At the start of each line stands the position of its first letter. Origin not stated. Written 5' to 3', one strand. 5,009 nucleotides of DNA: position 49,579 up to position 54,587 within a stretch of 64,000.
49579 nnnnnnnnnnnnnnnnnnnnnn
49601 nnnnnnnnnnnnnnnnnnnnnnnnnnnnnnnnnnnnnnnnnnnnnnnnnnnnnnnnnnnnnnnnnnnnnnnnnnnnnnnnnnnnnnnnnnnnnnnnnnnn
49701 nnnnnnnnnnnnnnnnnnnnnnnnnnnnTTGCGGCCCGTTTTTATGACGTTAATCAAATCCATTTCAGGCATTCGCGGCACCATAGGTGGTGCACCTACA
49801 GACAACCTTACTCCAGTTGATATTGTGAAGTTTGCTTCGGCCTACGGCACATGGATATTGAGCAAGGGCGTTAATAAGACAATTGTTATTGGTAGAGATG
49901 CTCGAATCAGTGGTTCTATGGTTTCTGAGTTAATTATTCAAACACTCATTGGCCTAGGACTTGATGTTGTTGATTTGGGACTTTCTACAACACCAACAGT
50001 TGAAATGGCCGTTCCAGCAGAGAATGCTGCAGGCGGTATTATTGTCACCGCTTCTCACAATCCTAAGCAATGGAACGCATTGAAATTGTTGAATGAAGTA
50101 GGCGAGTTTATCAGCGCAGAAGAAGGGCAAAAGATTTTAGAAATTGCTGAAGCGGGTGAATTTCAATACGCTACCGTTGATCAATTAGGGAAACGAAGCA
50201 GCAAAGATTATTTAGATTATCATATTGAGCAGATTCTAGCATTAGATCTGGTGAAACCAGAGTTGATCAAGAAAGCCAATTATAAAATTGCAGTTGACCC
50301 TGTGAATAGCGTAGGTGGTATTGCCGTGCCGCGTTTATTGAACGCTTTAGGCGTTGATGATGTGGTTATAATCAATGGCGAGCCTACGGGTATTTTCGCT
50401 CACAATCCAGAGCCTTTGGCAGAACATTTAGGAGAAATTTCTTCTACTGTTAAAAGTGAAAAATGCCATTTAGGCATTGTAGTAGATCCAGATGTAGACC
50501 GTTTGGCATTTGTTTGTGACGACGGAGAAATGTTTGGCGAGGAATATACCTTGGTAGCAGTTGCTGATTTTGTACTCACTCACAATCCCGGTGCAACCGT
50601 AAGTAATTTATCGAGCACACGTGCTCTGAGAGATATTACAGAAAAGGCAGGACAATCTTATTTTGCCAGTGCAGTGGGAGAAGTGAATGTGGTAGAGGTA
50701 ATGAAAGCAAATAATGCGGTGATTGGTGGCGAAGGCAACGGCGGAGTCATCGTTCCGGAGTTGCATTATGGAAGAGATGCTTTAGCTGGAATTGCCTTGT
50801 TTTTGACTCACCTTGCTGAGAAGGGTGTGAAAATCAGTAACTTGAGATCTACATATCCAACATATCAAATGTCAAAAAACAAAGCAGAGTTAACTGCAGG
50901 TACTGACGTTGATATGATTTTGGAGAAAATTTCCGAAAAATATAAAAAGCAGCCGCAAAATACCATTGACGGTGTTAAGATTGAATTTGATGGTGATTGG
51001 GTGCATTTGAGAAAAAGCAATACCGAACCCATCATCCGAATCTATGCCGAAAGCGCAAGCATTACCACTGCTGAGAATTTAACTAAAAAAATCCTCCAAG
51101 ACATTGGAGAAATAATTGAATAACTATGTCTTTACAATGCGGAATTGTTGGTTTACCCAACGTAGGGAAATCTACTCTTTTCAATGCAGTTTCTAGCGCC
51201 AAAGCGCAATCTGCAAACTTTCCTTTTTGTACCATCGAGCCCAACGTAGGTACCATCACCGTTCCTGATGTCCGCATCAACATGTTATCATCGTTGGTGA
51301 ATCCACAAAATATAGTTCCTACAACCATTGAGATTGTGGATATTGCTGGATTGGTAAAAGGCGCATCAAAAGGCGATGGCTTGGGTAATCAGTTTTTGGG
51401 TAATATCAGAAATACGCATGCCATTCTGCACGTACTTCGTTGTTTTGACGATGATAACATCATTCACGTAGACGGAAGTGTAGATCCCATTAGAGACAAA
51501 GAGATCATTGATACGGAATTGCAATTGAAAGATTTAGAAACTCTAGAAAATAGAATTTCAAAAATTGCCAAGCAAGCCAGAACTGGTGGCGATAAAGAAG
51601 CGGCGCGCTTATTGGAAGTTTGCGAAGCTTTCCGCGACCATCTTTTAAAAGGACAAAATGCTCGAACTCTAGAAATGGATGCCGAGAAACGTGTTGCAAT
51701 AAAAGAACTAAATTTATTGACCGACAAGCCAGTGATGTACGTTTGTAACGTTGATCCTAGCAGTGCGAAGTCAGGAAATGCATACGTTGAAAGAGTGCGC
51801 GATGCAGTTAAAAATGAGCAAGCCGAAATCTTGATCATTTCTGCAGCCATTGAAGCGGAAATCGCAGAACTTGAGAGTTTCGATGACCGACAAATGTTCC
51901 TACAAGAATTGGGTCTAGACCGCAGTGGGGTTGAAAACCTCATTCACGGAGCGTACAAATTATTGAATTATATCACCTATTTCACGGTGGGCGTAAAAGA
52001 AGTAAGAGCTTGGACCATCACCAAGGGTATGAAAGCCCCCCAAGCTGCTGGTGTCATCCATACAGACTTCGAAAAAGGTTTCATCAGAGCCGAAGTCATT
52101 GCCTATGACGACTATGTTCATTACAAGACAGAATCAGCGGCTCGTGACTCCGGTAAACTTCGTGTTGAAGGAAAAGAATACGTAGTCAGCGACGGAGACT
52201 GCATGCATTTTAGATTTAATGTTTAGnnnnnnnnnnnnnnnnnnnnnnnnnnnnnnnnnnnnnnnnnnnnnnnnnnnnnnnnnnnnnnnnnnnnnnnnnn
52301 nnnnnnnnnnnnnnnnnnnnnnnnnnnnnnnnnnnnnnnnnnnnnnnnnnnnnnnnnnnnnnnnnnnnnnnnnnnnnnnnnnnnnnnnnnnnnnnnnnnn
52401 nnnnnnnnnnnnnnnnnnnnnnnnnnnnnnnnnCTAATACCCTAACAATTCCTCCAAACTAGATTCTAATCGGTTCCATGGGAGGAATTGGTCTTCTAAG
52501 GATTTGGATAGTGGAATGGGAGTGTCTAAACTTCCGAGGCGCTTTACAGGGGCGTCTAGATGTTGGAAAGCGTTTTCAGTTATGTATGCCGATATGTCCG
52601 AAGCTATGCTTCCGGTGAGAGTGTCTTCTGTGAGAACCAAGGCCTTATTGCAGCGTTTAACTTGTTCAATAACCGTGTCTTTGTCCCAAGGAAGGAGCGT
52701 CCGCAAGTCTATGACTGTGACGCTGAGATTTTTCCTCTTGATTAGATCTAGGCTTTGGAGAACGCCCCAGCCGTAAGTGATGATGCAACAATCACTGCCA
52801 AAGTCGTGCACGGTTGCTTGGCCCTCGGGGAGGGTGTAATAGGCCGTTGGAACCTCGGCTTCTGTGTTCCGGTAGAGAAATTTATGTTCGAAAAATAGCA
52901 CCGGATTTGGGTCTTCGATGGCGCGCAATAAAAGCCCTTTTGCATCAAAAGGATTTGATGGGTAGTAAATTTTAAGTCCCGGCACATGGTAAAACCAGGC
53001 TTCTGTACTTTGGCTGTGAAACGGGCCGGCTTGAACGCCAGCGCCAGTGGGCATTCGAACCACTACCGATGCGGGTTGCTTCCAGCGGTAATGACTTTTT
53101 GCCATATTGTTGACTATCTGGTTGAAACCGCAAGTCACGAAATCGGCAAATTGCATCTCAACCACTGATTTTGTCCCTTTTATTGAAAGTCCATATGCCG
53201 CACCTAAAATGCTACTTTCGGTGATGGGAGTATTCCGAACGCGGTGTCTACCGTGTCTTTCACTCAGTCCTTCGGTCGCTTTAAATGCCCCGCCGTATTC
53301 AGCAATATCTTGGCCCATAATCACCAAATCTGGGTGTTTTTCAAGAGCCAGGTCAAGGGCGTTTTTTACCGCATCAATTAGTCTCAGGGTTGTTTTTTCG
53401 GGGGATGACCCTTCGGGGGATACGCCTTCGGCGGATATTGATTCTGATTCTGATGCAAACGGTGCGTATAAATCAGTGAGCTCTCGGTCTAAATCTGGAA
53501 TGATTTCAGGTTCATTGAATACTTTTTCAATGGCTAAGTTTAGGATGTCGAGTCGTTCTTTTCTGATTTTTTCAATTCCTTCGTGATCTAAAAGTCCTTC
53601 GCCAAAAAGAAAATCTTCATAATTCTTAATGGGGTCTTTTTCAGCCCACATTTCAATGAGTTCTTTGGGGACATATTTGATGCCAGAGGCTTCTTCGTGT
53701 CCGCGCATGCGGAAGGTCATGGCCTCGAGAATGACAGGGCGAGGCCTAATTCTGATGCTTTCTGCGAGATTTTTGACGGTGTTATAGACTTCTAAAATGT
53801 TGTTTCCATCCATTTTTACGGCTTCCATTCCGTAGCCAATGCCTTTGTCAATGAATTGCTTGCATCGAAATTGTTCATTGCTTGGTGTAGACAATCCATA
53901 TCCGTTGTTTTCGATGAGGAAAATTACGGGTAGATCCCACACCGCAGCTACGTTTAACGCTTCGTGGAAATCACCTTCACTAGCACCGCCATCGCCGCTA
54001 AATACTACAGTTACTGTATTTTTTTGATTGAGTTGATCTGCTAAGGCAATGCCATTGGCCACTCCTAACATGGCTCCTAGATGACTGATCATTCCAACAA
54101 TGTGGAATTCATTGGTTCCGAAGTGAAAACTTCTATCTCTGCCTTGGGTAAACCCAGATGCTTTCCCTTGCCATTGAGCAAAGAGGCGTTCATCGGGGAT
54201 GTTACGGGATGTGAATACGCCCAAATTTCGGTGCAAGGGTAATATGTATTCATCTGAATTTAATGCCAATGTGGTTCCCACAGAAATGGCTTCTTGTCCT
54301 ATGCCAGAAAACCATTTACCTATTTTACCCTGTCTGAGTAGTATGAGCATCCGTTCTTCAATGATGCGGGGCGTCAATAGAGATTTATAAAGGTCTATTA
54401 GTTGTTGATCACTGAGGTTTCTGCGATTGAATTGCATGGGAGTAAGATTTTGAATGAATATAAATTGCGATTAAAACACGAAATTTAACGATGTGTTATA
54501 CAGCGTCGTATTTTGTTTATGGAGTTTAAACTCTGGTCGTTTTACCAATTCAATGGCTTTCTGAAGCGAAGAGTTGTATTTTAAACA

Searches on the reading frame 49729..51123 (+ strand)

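Call 73: search_protein_families(library=pfam, proteins=[window:49729-51123:+], max_evalue=0.00001)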
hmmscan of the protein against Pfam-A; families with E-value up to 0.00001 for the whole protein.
window:49729-51123:+ (464 aa): 4 families
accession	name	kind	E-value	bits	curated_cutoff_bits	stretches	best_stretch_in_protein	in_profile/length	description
PF02878.22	PGM_PMM_I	-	1.1e-31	109.8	22.5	1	13-145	7-136/138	Phosphoglucomutase/phosphomannomutase, alpha/beta/alpha domain I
PF02879.22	PGM_PMM_II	-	2e-20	73.7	29.3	1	173-266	9-103/103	Phosphoglucomutase/phosphomannomutase, alpha/beta/alpha domain II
PF02880.22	PGM_PMM_III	-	1.2e-17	64.6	20.7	1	273-378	4-114/115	Phosphoglucomutase/phosphomannomutase, alpha/beta/alpha domain III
PF00408.26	PGM_PMM_IV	-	6.4e-07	29.8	23.1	1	406-454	20-64/68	Phosphoglucomutase/phosphomannomutase, C-terminal domain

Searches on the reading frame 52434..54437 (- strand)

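Call 73: search_protein_families(library=pfam, proteins=[window:52434-54437:-], max_evalue=0.00001)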
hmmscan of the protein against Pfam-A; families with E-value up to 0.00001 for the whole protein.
window:52434-54437:- (667 aa): 3 families
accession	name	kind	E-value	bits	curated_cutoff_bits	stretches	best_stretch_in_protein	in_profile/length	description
PF00676.26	E1_dh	-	8.4e-68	229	22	1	20-311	4-296/300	Dehydrogenase E1 component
PF02779.29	Transket_pyr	-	2e-41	141.9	27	1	353-523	5-173/174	Transketolase, pyrimidine binding domain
PF02780.25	Transketolase_C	-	1.8e-25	89.7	25.9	1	539-653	1-119/124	Transketolase, C-terminal domain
